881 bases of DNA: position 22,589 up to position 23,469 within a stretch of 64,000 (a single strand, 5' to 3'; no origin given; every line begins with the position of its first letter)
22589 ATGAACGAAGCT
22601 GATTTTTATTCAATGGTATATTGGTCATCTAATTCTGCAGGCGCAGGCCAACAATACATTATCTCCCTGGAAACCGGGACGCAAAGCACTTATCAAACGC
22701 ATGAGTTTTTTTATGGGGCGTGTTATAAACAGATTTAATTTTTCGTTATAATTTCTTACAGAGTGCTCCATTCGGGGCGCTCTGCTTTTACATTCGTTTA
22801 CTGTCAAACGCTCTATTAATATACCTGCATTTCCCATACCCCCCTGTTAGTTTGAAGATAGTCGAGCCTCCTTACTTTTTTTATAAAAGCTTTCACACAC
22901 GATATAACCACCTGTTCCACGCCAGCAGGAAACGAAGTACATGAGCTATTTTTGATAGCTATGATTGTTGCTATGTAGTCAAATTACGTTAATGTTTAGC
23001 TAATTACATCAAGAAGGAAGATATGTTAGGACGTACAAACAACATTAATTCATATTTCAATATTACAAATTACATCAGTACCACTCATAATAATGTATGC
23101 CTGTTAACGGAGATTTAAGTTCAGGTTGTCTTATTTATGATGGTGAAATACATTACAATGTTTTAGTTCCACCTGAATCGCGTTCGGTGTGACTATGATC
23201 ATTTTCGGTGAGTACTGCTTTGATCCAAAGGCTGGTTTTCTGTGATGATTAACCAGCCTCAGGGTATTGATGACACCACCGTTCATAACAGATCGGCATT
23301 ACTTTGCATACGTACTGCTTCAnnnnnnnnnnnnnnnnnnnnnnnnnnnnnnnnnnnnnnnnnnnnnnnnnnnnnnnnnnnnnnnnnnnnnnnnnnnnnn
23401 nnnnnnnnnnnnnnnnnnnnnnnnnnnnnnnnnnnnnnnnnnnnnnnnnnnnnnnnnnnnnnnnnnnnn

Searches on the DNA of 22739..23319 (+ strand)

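Call 4: search_dna_similar(query=window:22739-23319:+, collection=ecoli_genomes, mode=near, max_rows=30, rows=spread)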
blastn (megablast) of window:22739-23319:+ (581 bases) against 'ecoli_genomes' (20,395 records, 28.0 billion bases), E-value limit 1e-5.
Records with a match: 5045; places in all: 5052; records where one place covers at least 80% of the query: 187.
Genomes with a match: 5045 of 5426; with a place that covers at least 80% of the query: 187. Places per genome that has any: lowest 1, median 1, highest 2. On chromosomes: 5050 places; on plasmids: 2.
Best place of each record, by identity: 95-99% 2853; 90-95% 2082; 80-90% 110.
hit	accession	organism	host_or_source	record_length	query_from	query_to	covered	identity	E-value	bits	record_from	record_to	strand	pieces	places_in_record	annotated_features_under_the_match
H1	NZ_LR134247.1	Escherichia coli strain NCTC9040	missing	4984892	1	580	100%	95.2%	0e+0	917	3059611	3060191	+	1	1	none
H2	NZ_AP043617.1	Escherichia coli strain AST20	Homo sapiens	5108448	1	580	100%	92.3%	0e+0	813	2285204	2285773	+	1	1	none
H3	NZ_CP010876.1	Escherichia coli strain MNCRE44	Homo sapiens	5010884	427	580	27%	96.1%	2e-63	252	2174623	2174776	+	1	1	none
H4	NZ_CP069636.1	Escherichia coli strain SSGw2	not applicable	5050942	427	580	27%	96.1%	2e-63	252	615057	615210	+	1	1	none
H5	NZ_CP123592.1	Escherichia coli strain DJH_137urine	Homo sapiens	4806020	427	580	27%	96.1%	2e-63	252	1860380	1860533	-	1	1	none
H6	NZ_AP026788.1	Escherichia coli strain IPCEC42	Homo sapiens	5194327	427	580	27%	96.1%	2e-63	252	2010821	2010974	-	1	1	none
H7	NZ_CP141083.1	Escherichia coli strain KE50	Homo sapiens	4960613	427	580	27%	96.1%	2e-63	252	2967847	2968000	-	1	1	none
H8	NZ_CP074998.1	Escherichia coli strain 6883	Homo sapiens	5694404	427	580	27%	96.1%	2e-63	252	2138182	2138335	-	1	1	none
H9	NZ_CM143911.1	Escherichia coli strain E02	Homo sapiens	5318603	427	580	27%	96.1%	2e-63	252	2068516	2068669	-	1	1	none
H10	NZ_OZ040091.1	Escherichia coli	-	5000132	427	580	27%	96.1%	2e-63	252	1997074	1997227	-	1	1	none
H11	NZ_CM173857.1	Escherichia coli strain 1296KP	Homo sapiens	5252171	427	580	27%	96.1%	2e-63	252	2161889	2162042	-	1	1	none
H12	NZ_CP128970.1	Escherichia coli strain TUM1886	missing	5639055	427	580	27%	95.5%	8e-62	246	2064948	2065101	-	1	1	none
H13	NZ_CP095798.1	Escherichia coli strain CT282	avian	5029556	427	580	27%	95.5%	8e-62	246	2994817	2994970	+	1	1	none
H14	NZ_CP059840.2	Escherichia coli strain E2348/69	Homo sapiens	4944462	427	580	27%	94.2%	2e-58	235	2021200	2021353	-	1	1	none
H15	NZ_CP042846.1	Escherichia coli strain JME64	not applicable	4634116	431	579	26%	94.6%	2e-57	231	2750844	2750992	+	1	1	none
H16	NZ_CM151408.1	Escherichia coli str. K-12 substr. MG1655 strain K-12 ...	not applicable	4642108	431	579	26%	94.6%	2e-57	231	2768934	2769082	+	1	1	none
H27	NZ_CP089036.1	Escherichia coli O157:H7 strain 7386WT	not applicable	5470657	437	579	25%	93.0%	1e-50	209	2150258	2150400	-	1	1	none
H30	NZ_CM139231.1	Escherichia coli strain JMF1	Wildebeest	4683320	1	57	10%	94.7%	5e-14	88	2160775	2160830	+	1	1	none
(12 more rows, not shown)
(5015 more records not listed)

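Call 7: get_annotated_region(hit=H16, flank=3000)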
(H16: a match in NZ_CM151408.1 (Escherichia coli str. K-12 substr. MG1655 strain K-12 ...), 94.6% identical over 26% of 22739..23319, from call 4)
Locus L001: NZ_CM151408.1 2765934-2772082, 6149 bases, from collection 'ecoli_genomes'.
description: Escherichia coli str. K-12 substr. MG1655 strain K-12 chromosome, whole genome shotgun sequence
organism: Escherichia coli str. K-12 substr. MG1655 strain K-12 substr. MG1655 (NCBI taxid 511145)
replicon: chromosome; assembly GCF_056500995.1
host: -; source: not applicable; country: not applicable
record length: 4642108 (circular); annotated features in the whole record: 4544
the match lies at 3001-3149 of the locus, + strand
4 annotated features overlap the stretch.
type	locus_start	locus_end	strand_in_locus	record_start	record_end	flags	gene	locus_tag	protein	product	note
CDS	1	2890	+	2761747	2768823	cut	yeeJ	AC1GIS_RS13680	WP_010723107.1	inverse autotransporter adhesin YeeJ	-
CDS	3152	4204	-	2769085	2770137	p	-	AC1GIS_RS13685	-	glycosyltransferase family 9 protein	internal stop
CDS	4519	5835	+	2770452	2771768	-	shiA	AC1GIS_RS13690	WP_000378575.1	shikimate transporter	-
CDS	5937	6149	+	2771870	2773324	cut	amn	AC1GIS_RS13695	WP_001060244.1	AMP nucleosidase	-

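Call 8: get_annotated_region(hit=H1, flank=3000)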
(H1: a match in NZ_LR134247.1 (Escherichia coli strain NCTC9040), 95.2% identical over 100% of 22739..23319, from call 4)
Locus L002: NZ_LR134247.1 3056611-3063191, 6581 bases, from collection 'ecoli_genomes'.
description: Escherichia coli strain NCTC9040 chromosome 1, complete sequence
organism: Escherichia coli strain NCTC9040 (NCBI taxid 562)
replicon: chromosome; assembly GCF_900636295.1
host: missing; source: not available: to be reported later; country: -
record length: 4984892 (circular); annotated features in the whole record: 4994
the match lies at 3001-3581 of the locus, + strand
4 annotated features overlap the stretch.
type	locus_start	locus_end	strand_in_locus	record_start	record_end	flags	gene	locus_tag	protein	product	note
CDS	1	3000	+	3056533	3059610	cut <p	-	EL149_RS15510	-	Ig-like domain-containing protein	incomplete; partial in the middle of a contig; missing N-terminus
CDS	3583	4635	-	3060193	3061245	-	-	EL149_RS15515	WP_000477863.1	glycosyltransferase family 9 protein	-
CDS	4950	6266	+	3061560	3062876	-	shiA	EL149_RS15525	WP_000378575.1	shikimate transporter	-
CDS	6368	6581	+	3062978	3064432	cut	amn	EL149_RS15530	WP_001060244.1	AMP nucleosidase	-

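Call 10: search_dna_similar(query=window:22796-23170:+, collection=ecoli_genomes, mode=distant, max_rows=40, rows=spread)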
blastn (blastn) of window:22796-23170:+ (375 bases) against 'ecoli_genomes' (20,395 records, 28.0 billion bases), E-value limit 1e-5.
Records with a match: 211; places in all: 212; records where one place covers at least 80% of the query: 192.
Genomes with a match: 211 of 5426; with a place that covers at least 80% of the query: 192. Places per genome that has any: lowest 1, median 1, highest 2. On chromosomes: 212 places; on plasmids: 0.
Best place of each record, by identity: 90-95% 190; 80-90% 21.
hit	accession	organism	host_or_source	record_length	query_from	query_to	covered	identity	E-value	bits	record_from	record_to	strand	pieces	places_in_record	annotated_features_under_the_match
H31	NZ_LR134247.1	Escherichia coli strain NCTC9040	missing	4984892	1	375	100%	94.4%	2e-162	581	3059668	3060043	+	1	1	none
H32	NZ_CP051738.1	Escherichia coli strain SCU-105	Homo sapiens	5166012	1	375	100%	93.6%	2e-156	561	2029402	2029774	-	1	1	none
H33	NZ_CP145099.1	Escherichia coli strain PS_131_S11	Homo sapiens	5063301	1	375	100%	93.6%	2e-156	561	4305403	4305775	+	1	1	none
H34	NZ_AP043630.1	Escherichia coli strain AST217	Homo sapiens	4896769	1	375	100%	93.6%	2e-156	561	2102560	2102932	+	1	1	none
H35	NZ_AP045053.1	Escherichia coli strain JNE25-003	Homo sapiens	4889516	1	375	100%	93.6%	2e-156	561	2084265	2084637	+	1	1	none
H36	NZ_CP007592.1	Escherichia coli O157:H16 strain Santai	duck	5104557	1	375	100%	93.1%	9e-155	554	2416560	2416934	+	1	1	none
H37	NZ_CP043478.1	Escherichia coli strain ST130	Yak feces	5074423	1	375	100%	93.1%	9e-155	554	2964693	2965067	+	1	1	none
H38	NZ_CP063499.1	Escherichia coli strain EH10-18-47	Homo sapiens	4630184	1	375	100%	93.1%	9e-155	554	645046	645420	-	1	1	none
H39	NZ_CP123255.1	Escherichia coli strain YZMc17-1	chicken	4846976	1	375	100%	93.1%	9e-155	554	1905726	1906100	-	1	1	none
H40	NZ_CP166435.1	Escherichia coli strain 2024CK-00616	Homo sapiens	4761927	1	375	100%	93.1%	9e-155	554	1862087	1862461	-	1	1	none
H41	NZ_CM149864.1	Escherichia coli strain LCP22S3_I2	Sus scrofa domesticus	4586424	1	375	100%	93.1%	9e-155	554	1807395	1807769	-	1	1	none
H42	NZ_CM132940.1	Escherichia coli strain 167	Homo sapiens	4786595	1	375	100%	93.1%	9e-155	554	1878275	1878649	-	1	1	none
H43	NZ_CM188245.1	Escherichia coli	chicken farms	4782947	1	375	100%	93.1%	9e-155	554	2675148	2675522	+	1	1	none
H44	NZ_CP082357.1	Escherichia coli strain VCSW7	Top soil and leaf litter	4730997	1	375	100%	93.1%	1e-152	548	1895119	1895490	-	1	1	none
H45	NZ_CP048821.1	Escherichia coli strain QEC11-421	Homo sapiens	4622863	1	375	100%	92.8%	4e-153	550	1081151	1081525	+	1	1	none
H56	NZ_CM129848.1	Escherichia coli strain TB06052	fresh water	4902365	1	375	100%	92.6%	4e-152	545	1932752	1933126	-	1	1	none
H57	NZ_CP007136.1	Escherichia coli O145:H28 str. RM12581 strain RM12581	lettuce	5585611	1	375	100%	92.3%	2e-150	541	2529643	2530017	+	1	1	none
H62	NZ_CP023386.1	Escherichia coli strain 1190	canine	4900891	1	352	94%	93.2%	4e-146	526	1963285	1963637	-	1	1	none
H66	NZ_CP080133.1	Escherichia coli strain PK8277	chicken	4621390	1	335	89%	92.0%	2e-131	478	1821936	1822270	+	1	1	none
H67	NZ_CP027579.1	Escherichia coli strain 2013C-4282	Homo sapiens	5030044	60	340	60%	84.9%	3e-33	247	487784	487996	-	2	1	none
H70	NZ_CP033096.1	Escherichia coli strain CP53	pig feces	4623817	1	204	54%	90.2%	4e-70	273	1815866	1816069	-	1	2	none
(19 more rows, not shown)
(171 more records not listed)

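Call 13: get_annotated_region(hit=H67, flank=2500)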
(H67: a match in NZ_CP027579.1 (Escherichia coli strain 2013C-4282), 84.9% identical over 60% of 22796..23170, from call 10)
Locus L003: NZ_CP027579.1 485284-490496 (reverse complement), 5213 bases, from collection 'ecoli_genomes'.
description: Escherichia coli strain 2013C-4282 chromosome, complete genome
organism: Escherichia coli strain 2013C-4282 (NCBI taxid 562)
replicon: chromosome; assembly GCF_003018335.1
host: Homo sapiens; source: stool; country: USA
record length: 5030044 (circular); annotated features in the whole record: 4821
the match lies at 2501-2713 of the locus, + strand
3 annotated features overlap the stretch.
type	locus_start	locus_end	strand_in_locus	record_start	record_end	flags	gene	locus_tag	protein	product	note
CDS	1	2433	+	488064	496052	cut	-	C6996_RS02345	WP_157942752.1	Ig-like domain-containing protein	-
CDS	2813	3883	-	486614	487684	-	-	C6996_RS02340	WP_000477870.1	glycosyltransferase family 9 protein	-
CDS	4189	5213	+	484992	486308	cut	shiA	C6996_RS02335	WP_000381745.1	shikimate transporter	-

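Call 14: get_annotated_region(hit=H70, flank=2500)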
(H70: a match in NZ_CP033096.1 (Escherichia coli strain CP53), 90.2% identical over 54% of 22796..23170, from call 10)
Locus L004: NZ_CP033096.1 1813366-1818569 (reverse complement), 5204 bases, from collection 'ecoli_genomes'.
description: Escherichia coli strain CP53 chromosome, complete genome
organism: Escherichia coli strain CP53 (NCBI taxid 562)
replicon: chromosome; assembly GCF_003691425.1
host: -; source: pig feces; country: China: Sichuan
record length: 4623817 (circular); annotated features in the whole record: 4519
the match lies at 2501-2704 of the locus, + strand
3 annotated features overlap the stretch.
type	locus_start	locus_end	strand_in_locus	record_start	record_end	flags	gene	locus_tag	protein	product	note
CDS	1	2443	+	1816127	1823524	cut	-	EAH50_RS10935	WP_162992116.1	Ig-like domain-containing protein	-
CDS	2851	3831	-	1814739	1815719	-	-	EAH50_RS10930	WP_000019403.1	IS5-like element IS5 family transposase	-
CDS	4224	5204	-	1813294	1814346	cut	-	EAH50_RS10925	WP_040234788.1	glycosyltransferase family 9 protein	-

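Call 15: get_annotated_region(hit=H30, flank=2500)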
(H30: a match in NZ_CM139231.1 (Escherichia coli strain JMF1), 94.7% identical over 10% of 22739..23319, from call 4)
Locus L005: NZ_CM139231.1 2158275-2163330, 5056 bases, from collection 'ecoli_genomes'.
description: Escherichia coli strain JMF1 chromosome, whole genome shotgun sequence
organism: Escherichia coli strain JMF1 (NCBI taxid 562)
replicon: chromosome; assembly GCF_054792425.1
host: Wildebeest; source: -; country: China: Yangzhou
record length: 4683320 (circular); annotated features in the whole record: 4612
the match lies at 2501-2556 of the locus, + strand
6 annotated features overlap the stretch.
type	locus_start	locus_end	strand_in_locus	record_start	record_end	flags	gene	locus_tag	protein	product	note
CDS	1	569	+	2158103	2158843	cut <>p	-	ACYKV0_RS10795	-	Ig-like domain-containing protein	incomplete; partial in the middle of a contig; missing N-terminus and C-terminus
CDS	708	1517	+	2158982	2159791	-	-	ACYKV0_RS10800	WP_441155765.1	Ig-like domain-containing protein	-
CDS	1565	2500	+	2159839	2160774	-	-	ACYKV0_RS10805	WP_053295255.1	Ig-like domain-containing protein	-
CDS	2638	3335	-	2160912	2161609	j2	-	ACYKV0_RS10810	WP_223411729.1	IS1 family transposase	programmed frameshift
CDS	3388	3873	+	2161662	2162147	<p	-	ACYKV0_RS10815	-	MFS transporter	incomplete; partial in the middle of a contig; missing N-terminus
CDS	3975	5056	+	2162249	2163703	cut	amn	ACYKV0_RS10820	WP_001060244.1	AMP nucleosidase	-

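Call 16: get_annotated_region(hit=H57, flank=2500)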
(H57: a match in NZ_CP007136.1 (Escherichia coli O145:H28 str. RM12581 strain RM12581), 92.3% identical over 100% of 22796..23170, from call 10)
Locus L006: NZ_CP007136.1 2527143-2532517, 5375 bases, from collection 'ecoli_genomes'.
description: Escherichia coli O145:H28 str. RM12581 chromosome, complete genome
organism: Escherichia coli O145:H28 str. RM12581 strain RM12581 (NCBI taxid 1248823)
replicon: chromosome; assembly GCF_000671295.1
host: -; source: lettuce; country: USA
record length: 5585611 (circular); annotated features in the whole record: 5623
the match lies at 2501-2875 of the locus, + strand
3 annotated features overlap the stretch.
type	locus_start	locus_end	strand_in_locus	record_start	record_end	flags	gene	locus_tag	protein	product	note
CDS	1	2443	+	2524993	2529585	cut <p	-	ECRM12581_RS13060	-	Ig-like domain-containing protein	incomplete; partial in the middle of a contig; missing N-terminus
CDS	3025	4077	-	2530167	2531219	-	-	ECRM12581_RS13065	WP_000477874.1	glycosyltransferase family 9 protein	-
CDS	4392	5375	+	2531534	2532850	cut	shiA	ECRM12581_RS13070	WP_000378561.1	shikimate transporter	-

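Call 38: search_dna_similar(query=window:22796-23170:+, collection=plasmids, mode=distant, max_rows=10, max_evalue=0.01)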
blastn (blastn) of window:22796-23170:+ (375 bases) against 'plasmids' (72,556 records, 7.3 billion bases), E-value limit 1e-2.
No match.

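Call 39: search_dna_similar(query=window:22796-23170:+, collection=phages, mode=distant, max_rows=10, max_evalue=0.01)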
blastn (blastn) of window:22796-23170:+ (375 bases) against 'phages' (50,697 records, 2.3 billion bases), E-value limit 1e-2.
No match.

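Call 41: get_annotated_region(hit=H32, flank=1600)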
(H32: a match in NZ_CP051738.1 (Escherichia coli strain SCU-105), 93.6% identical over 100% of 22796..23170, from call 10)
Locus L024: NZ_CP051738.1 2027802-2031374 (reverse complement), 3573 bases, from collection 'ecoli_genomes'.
description: Escherichia coli strain SCU-105 chromosome, complete genome
organism: Escherichia coli strain SCU-105 (NCBI taxid 562)
replicon: chromosome; assembly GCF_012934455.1
host: Homo sapiens; source: rectal swab from healthy college student; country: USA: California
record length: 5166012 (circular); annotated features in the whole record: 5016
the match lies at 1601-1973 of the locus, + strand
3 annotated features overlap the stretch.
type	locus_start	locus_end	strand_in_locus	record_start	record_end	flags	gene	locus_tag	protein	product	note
CDS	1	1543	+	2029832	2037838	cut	-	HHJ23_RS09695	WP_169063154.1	Ig-like domain-containing protein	-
CDS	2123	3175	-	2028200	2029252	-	-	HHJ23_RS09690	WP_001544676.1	glycosyltransferase family 9 protein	-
CDS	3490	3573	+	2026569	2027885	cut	shiA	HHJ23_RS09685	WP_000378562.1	shikimate transporter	-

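Call 42: get_annotated_region(hit=H36, flank=1600)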
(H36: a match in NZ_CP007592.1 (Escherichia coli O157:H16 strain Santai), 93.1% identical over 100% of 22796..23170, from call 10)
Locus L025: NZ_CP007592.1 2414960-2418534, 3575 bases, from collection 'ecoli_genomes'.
description: Escherichia coli O157:H16 strain Santai chromosome, complete genome
organism: Escherichia coli O157:H16 strain Santai (NCBI taxid 930406)
replicon: chromosome; assembly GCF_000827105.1
host: duck; source: rectum of clinical healthy adult laying duck; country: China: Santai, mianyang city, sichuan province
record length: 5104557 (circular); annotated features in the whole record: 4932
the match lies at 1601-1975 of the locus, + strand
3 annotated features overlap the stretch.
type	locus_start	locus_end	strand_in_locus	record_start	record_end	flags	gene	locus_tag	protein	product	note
CDS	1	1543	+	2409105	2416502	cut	-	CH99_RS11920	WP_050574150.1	inverse autotransporter adhesin-like protein YeeJ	-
CDS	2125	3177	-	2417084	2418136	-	-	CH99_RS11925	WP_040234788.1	glycosyltransferase family 9 protein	-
CDS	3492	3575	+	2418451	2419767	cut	shiA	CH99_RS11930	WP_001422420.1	shikimate transporter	-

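Call 43: get_annotated_region(hit=H44, flank=1600)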
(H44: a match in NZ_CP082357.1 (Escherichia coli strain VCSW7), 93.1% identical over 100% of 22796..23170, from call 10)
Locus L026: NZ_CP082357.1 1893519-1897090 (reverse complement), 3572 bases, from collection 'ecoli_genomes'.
description: Escherichia coli strain VCSW7 chromosome, complete genome
organism: Escherichia coli strain VCSW7 (NCBI taxid 562)
replicon: chromosome; assembly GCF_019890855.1
host: -; source: Top soil and leaf litter; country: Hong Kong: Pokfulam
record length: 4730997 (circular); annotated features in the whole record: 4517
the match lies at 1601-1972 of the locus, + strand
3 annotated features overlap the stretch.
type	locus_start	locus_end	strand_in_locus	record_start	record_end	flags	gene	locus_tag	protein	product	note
CDS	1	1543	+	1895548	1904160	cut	-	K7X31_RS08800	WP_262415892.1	Ig-like domain-containing protein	-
CDS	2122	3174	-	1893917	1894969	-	-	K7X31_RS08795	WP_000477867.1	glycosyltransferase family 9 protein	-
CDS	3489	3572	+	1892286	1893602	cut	shiA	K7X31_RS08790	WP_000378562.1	shikimate transporter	-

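Call 44: get_annotated_region(hit=H56, flank=1600)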
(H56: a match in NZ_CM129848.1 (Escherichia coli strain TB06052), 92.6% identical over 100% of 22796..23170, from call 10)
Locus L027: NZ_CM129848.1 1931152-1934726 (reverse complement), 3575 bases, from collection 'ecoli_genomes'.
description: Escherichia coli strain TB06052 chromosome, whole genome shotgun sequence
organism: Escherichia coli strain TB06052 (NCBI taxid 562)
replicon: chromosome; assembly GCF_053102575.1
host: -; source: fresh water; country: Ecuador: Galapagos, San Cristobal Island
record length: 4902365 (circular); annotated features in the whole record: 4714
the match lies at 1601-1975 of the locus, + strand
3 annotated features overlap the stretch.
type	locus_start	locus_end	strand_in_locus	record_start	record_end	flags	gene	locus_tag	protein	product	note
CDS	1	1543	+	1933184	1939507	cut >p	-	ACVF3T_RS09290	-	Ig-like domain-containing protein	incomplete; partial in the middle of a contig; missing N-terminus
CDS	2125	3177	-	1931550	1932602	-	-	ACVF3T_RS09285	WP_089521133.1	glycosyltransferase family 9 protein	-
CDS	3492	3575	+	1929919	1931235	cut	shiA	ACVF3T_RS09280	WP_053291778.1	shikimate transporter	-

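Call 45: get_annotated_region(hit=H62, flank=1600)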
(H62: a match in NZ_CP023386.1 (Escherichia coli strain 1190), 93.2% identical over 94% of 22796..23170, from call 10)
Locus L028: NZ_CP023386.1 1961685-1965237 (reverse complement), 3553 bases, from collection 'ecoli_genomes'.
description: Escherichia coli strain 1190 chromosome, complete genome
organism: Escherichia coli strain 1190 (NCBI taxid 562)
replicon: chromosome; assembly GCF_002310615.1
host: canine; source: missing; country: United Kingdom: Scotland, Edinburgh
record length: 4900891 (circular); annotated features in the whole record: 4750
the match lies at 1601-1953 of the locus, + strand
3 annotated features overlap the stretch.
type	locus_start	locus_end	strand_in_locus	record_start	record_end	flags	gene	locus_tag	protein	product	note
CDS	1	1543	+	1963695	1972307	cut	-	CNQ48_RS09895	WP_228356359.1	Ig-like domain-containing protein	-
CDS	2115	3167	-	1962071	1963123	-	-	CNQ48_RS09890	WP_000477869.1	glycosyltransferase family 9 protein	-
CDS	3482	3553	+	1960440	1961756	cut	shiA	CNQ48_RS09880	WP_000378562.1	shikimate transporter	-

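Call 46: get_annotated_region(hit=H66, flank=1600)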
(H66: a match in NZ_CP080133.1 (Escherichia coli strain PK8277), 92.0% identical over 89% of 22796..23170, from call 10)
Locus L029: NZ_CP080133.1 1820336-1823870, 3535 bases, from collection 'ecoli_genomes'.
description: Escherichia coli strain PK8277 chromosome, complete genome
organism: Escherichia coli strain PK8277 (NCBI taxid 562)
replicon: chromosome; assembly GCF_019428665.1
host: -; source: chicken; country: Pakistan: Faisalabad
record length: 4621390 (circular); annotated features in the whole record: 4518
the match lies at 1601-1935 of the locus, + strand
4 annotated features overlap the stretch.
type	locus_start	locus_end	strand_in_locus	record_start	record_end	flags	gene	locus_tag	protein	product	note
CDS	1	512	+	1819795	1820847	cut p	-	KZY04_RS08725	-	glycosyltransferase family 9 protein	internal stop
CDS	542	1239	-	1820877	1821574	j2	-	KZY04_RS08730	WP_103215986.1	IS1-like element IS1A family transposase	programmed frameshift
CDS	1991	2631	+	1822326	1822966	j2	-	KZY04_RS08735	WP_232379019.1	IS1 family transposase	programmed frameshift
CDS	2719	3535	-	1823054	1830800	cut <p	-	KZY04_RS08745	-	Ig-like domain-containing protein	frameshifted; incomplete; partial in the middle of a contig; missing C-terminus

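Call 50: get_annotated_region(hit=H14, flank=4000)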
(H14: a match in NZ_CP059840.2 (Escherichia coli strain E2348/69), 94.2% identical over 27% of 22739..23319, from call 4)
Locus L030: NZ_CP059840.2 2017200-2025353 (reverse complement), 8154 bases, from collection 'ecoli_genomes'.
description: Escherichia coli strain E2348/69 chromosome, complete genome
organism: Escherichia coli strain E2348/69 (NCBI taxid 562)
replicon: chromosome; assembly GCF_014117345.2
host: Homo sapiens; source: stool; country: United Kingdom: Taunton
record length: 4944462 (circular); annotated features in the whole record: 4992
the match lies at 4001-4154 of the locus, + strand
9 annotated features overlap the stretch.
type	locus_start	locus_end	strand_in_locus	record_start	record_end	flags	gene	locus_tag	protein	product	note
CDS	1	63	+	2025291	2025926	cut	msrQ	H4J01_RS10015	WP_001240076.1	protein-methionine-sulfoxide reductase heme-binding subunit MsrQ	-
CDS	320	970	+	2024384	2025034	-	zinT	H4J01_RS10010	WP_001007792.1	metal-binding protein ZinT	-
tRNA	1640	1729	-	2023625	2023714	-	-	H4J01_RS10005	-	tRNA-Ser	-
CDS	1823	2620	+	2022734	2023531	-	mtfA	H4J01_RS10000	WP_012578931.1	DgsA anti-repressor MtfA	-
tRNA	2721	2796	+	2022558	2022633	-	-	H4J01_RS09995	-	tRNA-Asn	-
CDS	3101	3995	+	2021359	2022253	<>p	-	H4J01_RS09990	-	invasin domain 3-containing protein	frameshifted; internal stop; incomplete; partial in the middle of a contig; missing N-terminus and C-terminus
CDS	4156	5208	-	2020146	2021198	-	-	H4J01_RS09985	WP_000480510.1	glycosyltransferase family 9 protein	-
CDS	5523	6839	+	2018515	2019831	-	shiA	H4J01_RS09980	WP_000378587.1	shikimate transporter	-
CDS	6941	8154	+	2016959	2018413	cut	amn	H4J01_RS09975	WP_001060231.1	AMP nucleosidase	-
